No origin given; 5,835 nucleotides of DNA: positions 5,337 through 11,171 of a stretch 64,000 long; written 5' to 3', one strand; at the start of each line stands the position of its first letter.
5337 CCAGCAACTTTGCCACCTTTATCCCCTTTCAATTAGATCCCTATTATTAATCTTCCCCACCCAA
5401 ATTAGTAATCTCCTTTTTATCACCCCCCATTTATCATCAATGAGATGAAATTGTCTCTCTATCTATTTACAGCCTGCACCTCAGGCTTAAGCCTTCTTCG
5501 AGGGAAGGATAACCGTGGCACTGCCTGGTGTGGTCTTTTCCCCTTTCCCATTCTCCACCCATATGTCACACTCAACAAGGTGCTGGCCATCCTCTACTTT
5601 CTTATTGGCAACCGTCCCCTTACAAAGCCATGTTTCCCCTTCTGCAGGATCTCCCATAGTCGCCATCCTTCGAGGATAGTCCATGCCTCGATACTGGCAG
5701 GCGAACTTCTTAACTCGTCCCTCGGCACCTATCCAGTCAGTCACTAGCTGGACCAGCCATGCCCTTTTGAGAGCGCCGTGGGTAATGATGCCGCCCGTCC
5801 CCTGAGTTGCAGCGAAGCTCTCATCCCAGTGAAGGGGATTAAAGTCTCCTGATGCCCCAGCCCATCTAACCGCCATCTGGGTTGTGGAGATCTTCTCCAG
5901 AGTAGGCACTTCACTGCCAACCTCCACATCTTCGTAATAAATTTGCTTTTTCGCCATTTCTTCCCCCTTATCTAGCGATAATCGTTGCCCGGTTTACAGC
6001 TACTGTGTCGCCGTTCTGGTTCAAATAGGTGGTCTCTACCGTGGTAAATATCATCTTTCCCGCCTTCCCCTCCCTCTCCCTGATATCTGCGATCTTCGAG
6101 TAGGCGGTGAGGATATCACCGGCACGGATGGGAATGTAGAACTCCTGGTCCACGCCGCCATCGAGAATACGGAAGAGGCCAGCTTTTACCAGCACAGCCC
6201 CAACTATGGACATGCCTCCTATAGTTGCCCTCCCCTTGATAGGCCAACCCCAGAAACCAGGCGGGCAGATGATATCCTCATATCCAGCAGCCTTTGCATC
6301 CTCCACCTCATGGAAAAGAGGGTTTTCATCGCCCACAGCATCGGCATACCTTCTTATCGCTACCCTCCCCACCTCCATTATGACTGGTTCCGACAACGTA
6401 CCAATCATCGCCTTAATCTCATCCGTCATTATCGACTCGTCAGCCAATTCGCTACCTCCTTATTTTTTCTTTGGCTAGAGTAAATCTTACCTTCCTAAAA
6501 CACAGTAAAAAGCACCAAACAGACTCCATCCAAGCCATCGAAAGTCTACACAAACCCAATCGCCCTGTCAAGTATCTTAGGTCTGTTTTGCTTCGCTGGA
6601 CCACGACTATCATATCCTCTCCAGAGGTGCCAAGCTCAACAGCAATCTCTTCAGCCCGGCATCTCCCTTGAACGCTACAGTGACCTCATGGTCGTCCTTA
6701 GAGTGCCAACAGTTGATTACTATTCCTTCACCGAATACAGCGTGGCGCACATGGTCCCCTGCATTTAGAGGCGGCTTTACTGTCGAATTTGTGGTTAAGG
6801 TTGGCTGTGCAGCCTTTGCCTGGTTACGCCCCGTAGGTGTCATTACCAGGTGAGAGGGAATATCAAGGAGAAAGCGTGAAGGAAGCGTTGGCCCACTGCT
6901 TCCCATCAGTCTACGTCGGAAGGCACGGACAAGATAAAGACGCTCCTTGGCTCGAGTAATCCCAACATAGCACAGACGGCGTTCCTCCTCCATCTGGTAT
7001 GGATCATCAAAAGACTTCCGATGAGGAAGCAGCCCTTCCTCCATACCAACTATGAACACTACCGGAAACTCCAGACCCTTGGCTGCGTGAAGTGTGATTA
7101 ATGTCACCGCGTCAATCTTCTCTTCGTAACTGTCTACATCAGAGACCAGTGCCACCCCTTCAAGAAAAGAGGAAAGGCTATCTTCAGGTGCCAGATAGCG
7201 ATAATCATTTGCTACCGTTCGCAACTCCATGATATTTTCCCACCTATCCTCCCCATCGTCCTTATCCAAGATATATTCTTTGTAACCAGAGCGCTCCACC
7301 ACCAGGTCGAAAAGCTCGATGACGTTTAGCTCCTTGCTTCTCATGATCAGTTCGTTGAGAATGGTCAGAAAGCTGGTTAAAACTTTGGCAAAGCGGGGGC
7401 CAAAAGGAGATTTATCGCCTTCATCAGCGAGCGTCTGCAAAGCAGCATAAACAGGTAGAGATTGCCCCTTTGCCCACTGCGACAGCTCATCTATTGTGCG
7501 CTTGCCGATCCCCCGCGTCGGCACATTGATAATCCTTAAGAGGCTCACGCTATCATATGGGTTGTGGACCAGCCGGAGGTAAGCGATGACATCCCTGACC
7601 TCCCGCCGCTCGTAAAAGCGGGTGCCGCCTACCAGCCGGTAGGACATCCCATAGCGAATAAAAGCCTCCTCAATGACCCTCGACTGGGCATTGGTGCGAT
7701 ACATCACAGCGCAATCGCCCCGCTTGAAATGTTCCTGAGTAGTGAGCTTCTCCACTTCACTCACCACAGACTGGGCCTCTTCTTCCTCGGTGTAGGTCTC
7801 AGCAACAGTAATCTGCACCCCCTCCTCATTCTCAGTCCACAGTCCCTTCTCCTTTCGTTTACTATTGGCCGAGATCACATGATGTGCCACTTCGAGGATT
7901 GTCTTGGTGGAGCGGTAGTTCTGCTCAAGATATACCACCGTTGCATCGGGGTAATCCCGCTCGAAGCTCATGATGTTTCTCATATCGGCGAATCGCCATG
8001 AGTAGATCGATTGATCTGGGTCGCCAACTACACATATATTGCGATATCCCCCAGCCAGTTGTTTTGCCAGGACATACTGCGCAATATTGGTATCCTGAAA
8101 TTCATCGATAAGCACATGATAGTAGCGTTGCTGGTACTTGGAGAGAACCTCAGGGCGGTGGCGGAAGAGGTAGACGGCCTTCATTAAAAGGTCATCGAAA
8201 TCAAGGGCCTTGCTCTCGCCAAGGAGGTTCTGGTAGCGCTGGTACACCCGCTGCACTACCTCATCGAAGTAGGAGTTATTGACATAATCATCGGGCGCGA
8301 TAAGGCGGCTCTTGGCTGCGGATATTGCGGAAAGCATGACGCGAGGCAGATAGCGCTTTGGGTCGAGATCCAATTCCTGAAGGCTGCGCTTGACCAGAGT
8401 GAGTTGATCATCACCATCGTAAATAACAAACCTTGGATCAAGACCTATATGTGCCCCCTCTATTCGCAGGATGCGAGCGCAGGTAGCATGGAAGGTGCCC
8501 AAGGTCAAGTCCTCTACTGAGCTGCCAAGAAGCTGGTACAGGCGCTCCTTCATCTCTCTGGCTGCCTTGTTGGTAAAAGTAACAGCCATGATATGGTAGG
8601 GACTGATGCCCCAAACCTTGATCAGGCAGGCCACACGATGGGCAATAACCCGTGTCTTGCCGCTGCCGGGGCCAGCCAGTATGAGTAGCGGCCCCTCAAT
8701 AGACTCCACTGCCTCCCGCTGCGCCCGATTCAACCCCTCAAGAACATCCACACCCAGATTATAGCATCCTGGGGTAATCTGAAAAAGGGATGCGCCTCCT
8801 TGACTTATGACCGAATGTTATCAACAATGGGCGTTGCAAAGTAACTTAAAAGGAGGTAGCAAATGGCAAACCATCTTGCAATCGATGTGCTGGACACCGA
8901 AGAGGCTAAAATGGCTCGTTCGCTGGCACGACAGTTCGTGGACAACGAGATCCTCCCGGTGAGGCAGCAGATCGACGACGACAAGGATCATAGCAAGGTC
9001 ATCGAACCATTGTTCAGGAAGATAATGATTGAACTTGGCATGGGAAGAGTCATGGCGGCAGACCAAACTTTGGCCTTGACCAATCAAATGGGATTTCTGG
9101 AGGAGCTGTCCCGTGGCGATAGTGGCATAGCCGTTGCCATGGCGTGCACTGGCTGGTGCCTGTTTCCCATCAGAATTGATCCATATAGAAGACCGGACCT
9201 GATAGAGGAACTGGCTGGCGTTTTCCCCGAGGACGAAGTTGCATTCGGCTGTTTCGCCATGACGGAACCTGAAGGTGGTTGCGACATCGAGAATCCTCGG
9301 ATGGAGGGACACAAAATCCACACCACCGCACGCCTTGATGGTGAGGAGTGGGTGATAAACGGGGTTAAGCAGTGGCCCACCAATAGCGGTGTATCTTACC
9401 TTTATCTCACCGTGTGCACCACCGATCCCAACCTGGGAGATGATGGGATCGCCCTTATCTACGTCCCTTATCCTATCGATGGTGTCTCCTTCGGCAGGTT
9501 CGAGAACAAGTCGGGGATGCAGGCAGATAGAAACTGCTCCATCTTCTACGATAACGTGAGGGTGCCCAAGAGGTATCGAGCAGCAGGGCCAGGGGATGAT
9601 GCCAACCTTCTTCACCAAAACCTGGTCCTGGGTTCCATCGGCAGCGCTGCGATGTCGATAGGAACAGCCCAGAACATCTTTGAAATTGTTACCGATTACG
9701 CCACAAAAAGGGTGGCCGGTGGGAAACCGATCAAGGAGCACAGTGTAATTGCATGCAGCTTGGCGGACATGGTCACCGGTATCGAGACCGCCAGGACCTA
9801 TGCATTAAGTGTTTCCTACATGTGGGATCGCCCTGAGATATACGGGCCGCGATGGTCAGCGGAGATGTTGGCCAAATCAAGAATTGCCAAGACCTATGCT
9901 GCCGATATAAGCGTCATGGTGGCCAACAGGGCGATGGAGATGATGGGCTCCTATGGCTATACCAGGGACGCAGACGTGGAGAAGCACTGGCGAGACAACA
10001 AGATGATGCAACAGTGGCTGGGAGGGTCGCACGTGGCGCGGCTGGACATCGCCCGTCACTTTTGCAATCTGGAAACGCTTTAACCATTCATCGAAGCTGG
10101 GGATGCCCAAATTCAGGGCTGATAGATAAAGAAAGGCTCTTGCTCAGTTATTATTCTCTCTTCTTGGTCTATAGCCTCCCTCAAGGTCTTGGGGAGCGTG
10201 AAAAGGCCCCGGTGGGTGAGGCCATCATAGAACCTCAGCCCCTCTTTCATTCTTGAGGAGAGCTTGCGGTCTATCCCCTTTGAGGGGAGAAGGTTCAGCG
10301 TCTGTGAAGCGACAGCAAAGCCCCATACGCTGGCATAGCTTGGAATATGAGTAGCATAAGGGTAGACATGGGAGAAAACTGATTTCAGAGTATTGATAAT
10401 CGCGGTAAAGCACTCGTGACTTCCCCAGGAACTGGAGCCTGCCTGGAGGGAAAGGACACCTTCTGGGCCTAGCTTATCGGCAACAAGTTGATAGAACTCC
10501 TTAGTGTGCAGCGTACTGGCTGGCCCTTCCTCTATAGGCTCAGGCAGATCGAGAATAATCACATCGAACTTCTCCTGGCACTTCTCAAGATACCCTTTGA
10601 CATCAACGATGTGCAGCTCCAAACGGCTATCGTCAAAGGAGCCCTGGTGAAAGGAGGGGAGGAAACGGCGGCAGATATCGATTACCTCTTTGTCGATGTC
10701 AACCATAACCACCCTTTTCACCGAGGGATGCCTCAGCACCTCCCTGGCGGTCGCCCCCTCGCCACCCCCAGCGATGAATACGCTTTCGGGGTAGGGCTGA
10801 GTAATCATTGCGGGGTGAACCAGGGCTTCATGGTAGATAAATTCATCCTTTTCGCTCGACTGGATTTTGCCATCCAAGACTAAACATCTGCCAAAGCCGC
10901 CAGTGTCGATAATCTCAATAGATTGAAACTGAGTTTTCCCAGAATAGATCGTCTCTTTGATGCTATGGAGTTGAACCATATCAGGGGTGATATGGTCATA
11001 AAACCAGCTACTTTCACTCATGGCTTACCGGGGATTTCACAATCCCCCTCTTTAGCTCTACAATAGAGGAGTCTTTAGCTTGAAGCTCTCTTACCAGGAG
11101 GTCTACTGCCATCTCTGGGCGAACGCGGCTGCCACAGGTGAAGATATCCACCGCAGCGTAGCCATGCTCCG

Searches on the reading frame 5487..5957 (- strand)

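Call 22: search_protein_families(library=pfam, proteins=[window:5487-5957:-], max_evalue=0.001)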
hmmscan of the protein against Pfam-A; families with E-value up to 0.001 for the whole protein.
window:5487-5957:- (156 aa): 1 family
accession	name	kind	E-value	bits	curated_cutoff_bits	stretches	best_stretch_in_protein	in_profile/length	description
PF01575.25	MaoC_dehydratas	-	3e-14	53.1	27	1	24-92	18-88/123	MaoC like domain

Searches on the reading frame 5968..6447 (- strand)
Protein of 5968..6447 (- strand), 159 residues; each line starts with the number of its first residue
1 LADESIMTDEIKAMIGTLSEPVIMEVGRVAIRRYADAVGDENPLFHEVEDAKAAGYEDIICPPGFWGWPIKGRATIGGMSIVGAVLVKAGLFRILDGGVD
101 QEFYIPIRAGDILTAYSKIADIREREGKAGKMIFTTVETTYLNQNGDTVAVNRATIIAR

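Call 22: search_protein_families(library=pfam, proteins=[window:5968-6447:-], max_evalue=0.001)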
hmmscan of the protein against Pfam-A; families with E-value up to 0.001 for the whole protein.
window:5968-6447:- (159 aa): 1 family
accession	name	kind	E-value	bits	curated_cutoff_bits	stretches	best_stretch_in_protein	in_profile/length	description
PF13452.11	FAS1_DH_region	-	1.2e-25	90.6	22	1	13-150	1-130/132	FAS1-like, dehydratase domain region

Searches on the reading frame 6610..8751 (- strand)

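Call 22: search_protein_families(library=pfam, proteins=[window:6610-8751:-], max_evalue=0.001)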
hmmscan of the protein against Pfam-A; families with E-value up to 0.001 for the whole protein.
window:6610-8751:- (713 aa): 7 families
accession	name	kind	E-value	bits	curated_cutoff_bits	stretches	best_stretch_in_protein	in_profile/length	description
PF00580.27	UvrD-helicase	-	1.7e-87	294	23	1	7-268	1-271/271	UvrD/REP helicase N-terminal domain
PF13361.12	UvrD_C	-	8.8e-79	265.9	25.6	1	273-608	1-346/350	UvrD-like helicase C-terminal domain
PF13245.12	AAA_19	-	2.9e-24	86.2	25.1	1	11-251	1-132/134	AAA domain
PF13538.12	UvrD_C_2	-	2.9e-12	46.7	27.4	1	549-608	2-52/52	UvrD-like helicase C-terminal domain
PF21196.3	PcrA_UvrD_tudor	-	6.8e-11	42.3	23.9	1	665-711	2-47/48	PcrA/UvrD tudor domain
PF01443.25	Viral_helicase1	-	1.6e-06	28.5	21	0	549-607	177-226/228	Viral superfamily 1 RNA helicase core domain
PF13604.12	AAA_30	-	0.00029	21.1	27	0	7-71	2-66/191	AAA domain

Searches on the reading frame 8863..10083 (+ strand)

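Call 22: search_protein_families(library=pfam, proteins=[window:8863-10083:+], max_evalue=0.001)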
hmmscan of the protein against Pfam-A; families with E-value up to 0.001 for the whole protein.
window:8863-10083:+ (406 aa): 4 families
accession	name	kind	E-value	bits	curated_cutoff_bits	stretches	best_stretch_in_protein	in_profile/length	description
PF00441.29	Acyl-CoA_dh_1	-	1.8e-25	90.2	22.4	1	253-399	10-148/150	Acyl-CoA dehydrogenase, C-terminal domain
PF08028.16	Acyl-CoA_dh_2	-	3.8e-19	69.7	22.7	1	260-385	2-129/134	Acyl-CoA dehydrogenase, C-terminal domain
PF02770.24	Acyl-CoA_dh_M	-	5e-18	65.5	33.3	1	130-232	1-97/97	Acyl-CoA dehydrogenase, middle domain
PF02771.21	Acyl-CoA_dh_N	-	8.5e-08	33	22.9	1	12-98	1-88/113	Acyl-CoA dehydrogenase, N-terminal domain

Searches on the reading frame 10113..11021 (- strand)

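Call 24: search_protein_families(library=pfam, proteins=[window:10113-11021:-], max_evalue=0.001)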
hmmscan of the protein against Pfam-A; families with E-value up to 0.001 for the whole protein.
window:10113-11021:- (302 aa): 3 families
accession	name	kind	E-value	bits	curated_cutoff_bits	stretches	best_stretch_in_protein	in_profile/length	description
PF01564.23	Spermine_synth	-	2.2e-52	177.8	22.9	1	60-241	1-179/186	Spermine/spermidine synthase domain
PF17284.7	Spermine_synt_N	-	6.8e-12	45.5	22.1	1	6-57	2-53/53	Spermidine synthase tetramerisation domain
PF05430.17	Methyltransf_30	-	0.00045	20.6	22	1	124-191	21-87/124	S-adenosyl-L-methionine-dependent methyltransferase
